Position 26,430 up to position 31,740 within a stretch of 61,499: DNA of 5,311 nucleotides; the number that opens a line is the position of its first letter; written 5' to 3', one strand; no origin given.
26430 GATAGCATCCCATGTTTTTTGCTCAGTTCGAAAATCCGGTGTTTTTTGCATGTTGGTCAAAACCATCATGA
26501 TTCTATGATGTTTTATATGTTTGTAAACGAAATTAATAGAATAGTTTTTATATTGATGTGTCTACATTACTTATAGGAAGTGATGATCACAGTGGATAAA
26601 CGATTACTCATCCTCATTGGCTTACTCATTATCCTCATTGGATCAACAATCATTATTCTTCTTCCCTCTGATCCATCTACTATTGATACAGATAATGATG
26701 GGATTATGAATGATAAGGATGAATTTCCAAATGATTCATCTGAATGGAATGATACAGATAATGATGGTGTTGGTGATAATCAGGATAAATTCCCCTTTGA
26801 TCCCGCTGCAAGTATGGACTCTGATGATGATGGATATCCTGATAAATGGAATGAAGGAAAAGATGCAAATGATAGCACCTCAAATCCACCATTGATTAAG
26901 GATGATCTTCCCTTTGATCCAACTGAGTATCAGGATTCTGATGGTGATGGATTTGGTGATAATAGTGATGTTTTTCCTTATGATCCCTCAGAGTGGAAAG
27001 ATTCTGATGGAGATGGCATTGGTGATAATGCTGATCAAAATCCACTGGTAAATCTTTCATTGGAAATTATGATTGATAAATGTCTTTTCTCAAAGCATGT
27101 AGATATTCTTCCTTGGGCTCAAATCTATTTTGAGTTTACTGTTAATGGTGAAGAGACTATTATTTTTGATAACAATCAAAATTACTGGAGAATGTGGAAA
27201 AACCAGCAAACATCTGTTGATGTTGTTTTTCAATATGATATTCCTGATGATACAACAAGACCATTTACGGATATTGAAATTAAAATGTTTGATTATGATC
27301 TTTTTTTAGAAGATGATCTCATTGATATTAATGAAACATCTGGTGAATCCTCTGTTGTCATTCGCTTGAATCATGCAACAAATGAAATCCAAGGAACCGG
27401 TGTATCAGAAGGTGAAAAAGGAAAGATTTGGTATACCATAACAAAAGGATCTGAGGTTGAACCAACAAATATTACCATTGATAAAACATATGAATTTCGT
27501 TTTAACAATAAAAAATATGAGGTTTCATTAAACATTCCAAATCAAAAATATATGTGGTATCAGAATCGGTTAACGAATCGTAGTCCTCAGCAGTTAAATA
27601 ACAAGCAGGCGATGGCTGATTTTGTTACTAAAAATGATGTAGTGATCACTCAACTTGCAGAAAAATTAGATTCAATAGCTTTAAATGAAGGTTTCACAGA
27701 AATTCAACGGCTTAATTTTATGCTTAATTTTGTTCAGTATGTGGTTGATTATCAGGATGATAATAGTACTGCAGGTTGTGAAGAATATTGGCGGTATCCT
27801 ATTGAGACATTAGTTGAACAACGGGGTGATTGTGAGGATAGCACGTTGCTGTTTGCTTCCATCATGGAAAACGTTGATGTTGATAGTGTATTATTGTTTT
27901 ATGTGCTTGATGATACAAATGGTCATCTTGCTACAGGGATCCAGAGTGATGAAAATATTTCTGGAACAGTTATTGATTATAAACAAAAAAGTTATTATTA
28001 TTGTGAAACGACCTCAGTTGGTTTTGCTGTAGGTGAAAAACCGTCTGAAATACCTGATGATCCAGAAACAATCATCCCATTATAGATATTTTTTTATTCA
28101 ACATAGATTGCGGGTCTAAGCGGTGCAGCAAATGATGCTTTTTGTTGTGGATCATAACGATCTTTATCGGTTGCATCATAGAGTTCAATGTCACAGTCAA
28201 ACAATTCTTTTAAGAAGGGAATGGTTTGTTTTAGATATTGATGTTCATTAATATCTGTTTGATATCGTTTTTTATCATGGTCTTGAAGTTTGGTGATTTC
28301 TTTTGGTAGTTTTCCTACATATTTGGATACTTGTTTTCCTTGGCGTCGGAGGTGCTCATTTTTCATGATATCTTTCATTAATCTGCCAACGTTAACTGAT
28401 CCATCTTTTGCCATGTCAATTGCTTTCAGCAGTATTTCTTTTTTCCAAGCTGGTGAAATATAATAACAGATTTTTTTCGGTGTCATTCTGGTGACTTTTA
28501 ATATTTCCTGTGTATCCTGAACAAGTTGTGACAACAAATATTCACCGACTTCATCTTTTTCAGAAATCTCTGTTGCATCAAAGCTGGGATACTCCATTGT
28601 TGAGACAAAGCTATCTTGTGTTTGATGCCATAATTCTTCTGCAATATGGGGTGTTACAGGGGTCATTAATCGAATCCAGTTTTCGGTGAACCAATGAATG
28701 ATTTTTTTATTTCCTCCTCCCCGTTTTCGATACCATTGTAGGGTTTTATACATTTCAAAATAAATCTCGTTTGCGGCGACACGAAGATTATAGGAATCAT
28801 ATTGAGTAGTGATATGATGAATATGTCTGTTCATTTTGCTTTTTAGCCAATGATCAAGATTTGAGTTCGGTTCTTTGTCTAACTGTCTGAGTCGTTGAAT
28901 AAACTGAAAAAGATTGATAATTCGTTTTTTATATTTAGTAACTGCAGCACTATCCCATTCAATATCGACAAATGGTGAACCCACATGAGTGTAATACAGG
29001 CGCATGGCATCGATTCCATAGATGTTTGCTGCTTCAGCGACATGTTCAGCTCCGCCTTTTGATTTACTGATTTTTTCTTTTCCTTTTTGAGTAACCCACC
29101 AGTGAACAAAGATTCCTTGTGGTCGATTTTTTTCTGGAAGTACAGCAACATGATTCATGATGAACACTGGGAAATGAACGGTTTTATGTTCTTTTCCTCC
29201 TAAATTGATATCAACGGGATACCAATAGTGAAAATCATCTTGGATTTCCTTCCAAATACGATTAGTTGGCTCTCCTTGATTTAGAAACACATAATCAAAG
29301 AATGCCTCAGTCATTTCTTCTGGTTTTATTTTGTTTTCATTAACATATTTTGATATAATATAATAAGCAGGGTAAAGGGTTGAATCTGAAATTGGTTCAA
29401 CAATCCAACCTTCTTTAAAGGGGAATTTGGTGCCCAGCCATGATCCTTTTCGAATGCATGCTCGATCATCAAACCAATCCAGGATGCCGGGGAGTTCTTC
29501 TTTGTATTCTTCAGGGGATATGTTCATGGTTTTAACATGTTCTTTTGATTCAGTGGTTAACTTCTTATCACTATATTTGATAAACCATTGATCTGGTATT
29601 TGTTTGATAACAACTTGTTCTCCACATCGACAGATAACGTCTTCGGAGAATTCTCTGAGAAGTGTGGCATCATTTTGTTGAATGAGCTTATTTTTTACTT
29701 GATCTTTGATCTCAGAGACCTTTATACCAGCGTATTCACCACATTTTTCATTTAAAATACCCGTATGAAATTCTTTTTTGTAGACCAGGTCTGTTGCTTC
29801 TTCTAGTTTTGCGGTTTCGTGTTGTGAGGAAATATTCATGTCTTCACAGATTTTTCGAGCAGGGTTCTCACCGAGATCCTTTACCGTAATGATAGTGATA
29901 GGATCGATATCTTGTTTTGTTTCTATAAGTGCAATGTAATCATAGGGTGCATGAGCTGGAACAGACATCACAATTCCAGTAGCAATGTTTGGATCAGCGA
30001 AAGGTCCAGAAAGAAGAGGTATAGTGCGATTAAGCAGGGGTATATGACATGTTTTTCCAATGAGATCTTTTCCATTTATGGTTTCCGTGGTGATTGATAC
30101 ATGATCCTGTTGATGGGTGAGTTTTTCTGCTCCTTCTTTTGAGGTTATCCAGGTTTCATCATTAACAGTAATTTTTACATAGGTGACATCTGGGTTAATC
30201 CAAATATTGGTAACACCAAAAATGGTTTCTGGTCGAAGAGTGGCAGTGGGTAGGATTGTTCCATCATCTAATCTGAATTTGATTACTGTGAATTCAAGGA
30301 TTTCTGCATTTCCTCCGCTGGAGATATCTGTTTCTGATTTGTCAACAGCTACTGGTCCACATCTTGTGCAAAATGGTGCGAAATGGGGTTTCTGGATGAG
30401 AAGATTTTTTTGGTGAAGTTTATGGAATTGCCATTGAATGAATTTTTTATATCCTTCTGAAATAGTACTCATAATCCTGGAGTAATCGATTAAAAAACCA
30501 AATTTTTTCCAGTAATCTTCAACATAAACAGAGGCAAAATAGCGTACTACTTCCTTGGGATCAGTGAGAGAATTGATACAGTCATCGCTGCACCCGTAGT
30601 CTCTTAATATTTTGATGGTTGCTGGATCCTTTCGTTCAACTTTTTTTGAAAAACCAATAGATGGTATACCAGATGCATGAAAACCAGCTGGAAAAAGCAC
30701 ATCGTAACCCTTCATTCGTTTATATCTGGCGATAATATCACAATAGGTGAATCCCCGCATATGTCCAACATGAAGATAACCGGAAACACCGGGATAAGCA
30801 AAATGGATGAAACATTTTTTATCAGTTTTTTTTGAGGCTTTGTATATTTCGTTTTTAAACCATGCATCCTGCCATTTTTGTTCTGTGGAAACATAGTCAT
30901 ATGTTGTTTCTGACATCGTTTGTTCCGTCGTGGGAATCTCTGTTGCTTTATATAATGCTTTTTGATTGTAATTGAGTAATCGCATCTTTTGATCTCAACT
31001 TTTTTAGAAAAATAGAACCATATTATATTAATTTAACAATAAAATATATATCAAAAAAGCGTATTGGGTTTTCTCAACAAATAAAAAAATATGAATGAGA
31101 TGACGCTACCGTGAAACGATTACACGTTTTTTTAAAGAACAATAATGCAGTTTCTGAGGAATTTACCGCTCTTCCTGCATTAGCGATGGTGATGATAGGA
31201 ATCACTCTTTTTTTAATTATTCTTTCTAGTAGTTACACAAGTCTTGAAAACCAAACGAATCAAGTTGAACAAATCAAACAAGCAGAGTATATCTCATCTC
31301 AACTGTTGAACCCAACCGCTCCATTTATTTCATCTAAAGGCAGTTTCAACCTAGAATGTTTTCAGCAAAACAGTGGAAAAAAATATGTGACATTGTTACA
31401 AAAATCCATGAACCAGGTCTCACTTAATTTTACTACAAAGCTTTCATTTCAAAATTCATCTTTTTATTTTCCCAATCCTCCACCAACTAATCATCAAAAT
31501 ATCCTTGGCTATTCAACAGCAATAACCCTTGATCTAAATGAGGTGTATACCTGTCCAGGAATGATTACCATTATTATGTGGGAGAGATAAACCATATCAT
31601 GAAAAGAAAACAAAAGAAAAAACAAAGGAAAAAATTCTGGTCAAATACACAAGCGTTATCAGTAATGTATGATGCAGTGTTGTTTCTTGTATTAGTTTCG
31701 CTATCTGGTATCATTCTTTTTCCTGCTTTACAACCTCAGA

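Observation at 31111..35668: Orphan, translationally coupled three-gene operon of N-terminally anchored, pilin-headed proteins (159/446/909 aa) with no assembly machinery nearby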

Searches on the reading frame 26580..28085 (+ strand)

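Call 17: search_protein_families(library=pfam, proteins=[window:26580-28085:+], max_evalue=1)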
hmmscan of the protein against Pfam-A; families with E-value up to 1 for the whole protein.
window:26580-28085:+ (501 aa): 4 families
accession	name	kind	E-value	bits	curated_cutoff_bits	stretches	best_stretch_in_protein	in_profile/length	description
PF04473.18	DUF553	-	0.0019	18.1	20.5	1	381-460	22-108/140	Transglutaminase-like domain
PF06035.17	Peptidase_C93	-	0.004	17.4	27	1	371-457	38-119/162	Bacterial transglutaminase-like cysteine proteinase BTLCP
PF11774.14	Lsr2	-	0.042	13.9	29.6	0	299-323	17-41/58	Lsr2 dimerization domain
PF02412.23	TSP_3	-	0.059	13.5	25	1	57-75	14-32/36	Thrombospondin type 3 repeat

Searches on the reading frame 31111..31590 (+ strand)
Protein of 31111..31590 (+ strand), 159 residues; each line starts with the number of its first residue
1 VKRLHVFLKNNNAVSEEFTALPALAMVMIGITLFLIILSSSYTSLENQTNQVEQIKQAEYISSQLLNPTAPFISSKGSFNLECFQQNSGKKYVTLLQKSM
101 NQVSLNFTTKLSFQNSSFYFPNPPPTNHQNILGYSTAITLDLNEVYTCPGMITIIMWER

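Call 3: search_protein_families(library=pfam, proteins=[window:31111-31590:+], max_evalue=1)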
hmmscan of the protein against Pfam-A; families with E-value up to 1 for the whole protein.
window:31111-31590:+ (159 aa): 0 families

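Call 4: search_protein_families(library=ncbifam, proteins=[window:31111-31590:+], max_evalue=1)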
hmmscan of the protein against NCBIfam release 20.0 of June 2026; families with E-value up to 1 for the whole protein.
window:31111-31590:+ (159 aa): 0 families

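Call 98: search_protein_families(library=pfam, alignment_id=A7, max_evalue=1)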
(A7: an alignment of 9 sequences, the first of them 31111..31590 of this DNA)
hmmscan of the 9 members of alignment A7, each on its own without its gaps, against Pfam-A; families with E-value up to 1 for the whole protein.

A. member 1, window:31111-31590:+ (159 aa): 0 families

B. families by the number of members that match (of 9 scanned): 3 families
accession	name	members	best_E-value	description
PF23956.1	DUF7285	4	0.0095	Family of unknown function (DUF7285)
PF08285.16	DPM3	1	0.14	Dolichol-phosphate mannosyltransferase subunit 3 (DPM3)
PF18240.7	PSII_Pbs31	1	0.18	Photosystem II Psb31 protein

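Call 102: search_protein_families(library=padloc, proteins=[window:31111-31590:+], max_evalue=0.1)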
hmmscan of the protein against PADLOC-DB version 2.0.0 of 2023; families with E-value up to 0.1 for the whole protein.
window:31111-31590:+ (159 aa): 1 family
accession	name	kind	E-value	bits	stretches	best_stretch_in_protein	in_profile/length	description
PDLC00215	KwaA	-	0.0021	15.7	1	20-84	52-115/196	Unknown function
